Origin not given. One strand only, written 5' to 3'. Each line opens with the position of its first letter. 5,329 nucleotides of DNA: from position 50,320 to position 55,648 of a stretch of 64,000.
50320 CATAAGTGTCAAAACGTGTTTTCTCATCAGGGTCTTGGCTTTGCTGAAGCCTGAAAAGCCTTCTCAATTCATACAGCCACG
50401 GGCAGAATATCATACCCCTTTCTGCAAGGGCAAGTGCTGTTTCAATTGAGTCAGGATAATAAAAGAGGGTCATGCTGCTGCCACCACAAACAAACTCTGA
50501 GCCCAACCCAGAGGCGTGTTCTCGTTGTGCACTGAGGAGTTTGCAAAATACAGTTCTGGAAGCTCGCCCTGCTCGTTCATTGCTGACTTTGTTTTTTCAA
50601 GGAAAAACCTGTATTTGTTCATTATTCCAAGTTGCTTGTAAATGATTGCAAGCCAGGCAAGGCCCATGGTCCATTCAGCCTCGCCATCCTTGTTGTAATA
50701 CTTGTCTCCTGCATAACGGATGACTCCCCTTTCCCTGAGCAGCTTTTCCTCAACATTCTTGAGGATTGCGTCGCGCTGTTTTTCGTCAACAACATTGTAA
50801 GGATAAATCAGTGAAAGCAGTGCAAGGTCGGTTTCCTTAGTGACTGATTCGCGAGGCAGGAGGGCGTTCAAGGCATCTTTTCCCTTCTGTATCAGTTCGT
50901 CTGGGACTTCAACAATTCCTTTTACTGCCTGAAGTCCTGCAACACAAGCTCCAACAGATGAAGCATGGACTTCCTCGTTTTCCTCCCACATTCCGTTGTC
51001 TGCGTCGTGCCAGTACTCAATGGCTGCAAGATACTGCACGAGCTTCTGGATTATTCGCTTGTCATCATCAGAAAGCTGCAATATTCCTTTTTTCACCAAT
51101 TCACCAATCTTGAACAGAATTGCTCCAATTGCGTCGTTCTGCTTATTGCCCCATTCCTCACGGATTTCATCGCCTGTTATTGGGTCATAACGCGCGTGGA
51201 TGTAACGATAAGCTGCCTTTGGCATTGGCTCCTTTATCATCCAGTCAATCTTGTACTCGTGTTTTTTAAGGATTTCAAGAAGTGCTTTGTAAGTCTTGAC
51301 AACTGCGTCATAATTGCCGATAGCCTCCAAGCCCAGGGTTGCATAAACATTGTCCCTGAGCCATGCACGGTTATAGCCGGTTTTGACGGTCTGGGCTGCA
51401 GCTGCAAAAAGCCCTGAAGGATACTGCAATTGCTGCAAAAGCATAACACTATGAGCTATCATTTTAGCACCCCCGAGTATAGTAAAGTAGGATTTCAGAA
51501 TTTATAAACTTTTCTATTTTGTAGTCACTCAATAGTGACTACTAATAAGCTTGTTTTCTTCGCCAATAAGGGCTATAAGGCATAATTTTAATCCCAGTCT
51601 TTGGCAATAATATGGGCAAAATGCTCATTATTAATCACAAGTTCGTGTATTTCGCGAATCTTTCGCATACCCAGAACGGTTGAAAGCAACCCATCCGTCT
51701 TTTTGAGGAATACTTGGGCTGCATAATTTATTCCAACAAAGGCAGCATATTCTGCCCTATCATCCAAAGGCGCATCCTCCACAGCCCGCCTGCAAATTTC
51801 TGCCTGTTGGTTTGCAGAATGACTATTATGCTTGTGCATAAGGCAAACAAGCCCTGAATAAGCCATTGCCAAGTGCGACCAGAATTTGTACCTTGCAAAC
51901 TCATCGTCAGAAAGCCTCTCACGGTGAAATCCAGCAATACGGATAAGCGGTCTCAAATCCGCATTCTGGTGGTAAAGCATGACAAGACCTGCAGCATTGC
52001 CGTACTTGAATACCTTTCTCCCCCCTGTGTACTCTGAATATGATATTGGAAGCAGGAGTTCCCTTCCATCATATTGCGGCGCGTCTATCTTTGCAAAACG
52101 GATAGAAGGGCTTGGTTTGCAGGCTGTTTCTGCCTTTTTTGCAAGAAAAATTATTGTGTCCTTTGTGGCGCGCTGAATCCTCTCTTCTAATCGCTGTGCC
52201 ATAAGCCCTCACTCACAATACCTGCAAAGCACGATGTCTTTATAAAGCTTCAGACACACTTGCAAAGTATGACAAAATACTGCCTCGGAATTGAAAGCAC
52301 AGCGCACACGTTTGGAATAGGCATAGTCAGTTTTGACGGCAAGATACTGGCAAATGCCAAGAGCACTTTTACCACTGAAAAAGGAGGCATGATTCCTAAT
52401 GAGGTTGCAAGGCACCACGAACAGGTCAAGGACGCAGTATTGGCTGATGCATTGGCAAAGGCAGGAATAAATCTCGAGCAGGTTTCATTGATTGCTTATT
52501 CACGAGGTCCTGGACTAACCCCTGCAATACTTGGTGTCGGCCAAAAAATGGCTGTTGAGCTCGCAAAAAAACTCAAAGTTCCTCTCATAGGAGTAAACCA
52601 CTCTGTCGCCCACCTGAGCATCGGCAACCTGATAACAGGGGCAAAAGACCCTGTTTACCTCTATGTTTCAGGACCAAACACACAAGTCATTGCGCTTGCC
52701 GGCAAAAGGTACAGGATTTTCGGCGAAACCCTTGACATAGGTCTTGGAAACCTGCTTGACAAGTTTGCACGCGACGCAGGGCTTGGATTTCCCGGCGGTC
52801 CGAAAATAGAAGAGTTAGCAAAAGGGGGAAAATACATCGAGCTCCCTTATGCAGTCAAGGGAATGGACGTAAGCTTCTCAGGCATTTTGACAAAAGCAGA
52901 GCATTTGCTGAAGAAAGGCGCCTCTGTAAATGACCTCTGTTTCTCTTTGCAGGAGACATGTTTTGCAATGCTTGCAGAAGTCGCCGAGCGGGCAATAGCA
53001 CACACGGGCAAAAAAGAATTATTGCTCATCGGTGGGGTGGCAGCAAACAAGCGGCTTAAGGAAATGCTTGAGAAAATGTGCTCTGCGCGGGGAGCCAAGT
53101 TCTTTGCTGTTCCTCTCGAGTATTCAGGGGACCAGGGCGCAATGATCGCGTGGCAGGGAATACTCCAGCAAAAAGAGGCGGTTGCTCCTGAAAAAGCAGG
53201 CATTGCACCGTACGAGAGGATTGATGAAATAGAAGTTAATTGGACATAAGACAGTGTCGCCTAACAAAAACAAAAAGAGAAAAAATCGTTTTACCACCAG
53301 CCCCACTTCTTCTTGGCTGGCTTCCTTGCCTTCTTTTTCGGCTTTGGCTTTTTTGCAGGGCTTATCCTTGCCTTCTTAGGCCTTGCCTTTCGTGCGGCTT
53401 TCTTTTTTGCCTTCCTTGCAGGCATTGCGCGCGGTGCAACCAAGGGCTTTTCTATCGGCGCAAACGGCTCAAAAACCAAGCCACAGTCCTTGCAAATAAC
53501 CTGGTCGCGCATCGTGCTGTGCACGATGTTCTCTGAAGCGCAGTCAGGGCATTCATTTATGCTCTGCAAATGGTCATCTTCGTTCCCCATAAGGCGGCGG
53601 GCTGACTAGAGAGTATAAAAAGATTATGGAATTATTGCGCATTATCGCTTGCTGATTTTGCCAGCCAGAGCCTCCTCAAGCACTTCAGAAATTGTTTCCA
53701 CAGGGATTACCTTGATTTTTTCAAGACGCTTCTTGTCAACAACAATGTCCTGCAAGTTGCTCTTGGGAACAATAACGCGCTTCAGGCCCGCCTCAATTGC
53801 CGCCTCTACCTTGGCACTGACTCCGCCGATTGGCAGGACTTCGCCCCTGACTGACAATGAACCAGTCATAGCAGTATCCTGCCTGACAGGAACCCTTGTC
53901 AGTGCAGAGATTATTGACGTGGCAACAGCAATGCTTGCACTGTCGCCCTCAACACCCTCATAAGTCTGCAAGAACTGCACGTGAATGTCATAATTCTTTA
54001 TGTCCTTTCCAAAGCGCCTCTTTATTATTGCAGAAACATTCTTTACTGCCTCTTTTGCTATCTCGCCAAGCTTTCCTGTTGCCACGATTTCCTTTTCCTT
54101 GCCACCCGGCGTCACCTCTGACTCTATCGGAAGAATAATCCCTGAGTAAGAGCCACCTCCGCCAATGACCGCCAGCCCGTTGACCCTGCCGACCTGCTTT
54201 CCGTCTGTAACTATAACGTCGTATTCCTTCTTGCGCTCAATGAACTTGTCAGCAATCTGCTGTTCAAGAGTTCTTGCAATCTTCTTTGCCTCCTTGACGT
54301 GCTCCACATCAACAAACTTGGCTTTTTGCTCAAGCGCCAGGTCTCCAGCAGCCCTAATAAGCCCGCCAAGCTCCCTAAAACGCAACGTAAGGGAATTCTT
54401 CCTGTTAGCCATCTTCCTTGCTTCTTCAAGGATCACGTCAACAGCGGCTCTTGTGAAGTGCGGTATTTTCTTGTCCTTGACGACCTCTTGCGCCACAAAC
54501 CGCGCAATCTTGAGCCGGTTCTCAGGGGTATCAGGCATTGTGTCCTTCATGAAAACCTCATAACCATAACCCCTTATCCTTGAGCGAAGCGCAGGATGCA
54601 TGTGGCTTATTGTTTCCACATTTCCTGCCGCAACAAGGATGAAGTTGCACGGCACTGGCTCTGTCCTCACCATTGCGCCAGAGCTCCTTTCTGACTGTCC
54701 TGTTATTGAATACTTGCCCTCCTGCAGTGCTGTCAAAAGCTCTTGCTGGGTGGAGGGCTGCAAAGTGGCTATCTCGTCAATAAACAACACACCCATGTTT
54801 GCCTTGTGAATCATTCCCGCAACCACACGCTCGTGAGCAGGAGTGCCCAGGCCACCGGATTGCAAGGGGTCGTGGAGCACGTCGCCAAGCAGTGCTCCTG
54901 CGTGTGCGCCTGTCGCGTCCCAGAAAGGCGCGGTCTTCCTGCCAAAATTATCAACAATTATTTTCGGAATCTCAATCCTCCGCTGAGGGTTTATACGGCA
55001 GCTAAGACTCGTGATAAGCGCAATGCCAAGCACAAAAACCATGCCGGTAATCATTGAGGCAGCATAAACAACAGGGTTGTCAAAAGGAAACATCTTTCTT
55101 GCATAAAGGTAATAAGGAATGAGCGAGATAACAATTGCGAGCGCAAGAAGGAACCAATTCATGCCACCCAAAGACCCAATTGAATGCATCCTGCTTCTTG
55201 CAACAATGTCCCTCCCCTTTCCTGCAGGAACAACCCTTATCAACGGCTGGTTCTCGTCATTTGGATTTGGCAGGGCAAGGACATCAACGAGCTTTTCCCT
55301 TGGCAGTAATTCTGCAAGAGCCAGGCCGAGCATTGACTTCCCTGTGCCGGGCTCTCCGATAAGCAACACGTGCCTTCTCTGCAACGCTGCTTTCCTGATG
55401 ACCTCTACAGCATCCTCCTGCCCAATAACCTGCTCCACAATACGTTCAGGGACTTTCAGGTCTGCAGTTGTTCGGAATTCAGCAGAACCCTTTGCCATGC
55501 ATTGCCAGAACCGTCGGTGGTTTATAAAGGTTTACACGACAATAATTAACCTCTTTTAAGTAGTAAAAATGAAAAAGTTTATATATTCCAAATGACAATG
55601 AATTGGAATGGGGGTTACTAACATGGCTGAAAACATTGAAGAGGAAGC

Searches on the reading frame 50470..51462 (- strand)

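Call 17: search_protein_families(library=pfam, proteins=[window:50470-51462:-], max_evalue=0.01)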
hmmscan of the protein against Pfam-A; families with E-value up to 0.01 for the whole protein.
window:50470-51462:- (330 aa): 1 family
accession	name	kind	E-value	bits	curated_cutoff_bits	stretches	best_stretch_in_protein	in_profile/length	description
PF00723.27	Glyco_hydro_15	-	7.8e-21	74.9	22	1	7-327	12-281/427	Glycosyl hydrolases family 15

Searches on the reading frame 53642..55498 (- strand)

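Call 17: search_protein_families(library=pfam, proteins=[window:53642-55498:-], max_evalue=0.01)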
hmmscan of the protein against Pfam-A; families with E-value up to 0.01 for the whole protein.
window:53642-55498:- (618 aa): 19 families
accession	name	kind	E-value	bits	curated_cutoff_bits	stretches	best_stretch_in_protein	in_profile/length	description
PF05362.19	Lon_C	-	1.6e-35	123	21.1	1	430-612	21-204/205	Lon protease (S16) C-terminal proteolytic domain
PF00158.32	Sigma54_activat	-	5.3e-14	52.7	20.2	1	221-271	81-130/168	Sigma-54 interaction domain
PF01078.27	Mg_chelatase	-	1.1e-13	51.5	20.3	2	22-69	3-50/207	Magnesium chelatase, subunit ChlI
PF07728.20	AAA_5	-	8e-12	45.8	22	2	235-307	67-138/139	AAA domain (dynein-related subfamily)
PF13541.12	ChlI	-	4.2e-10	40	27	1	459-581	2-121/121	Subunit ChlI of Mg-chelatase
PF20436.4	LonB_AAA-LID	-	3.1e-09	37.2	22.4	1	347-404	1-58/65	Archaeal LonB, AAA+ ATPase LID domain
PF00004.35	AAA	-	3.4e-07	31.2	21.2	0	230-308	50-123/131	ATPase family associated with various cellular activities (AAA)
PF20030.5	bpMoxR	-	1.8e-06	27.6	27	1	17-65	7-55/205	MoxR domain in the MoxR-vWA-beta-propeller ternary systems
PF13401.12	AAA_22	-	7.1e-06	26.8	27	1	40-89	4-53/130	AAA domain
PF05496.18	RuvB_N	-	9.6e-06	25.9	27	0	22-63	7-55/159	Holliday junction DNA helicase RuvB P-loop domain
PF13654.12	AAA_32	-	2.8e-05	24.5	21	1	199-296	12-111/133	LonB-like, AAA domain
PF00493.29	MCM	-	3.2e-05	23.6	23.3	0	38-70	54-86/224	MCM P-loop domain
PF14532.12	Sigma54_activ_2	-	3.8e-05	24.4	25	0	229-262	64-98/138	Sigma-54 interaction domain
PF13191.12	AAA_16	-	5e-05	24.3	32.6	1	35-88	17-71/167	AAA ATPase domain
PF07726.17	AAA_3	-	0.002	18.4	27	0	236-270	64-98/131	ATPase family associated with various cellular activities (AAA)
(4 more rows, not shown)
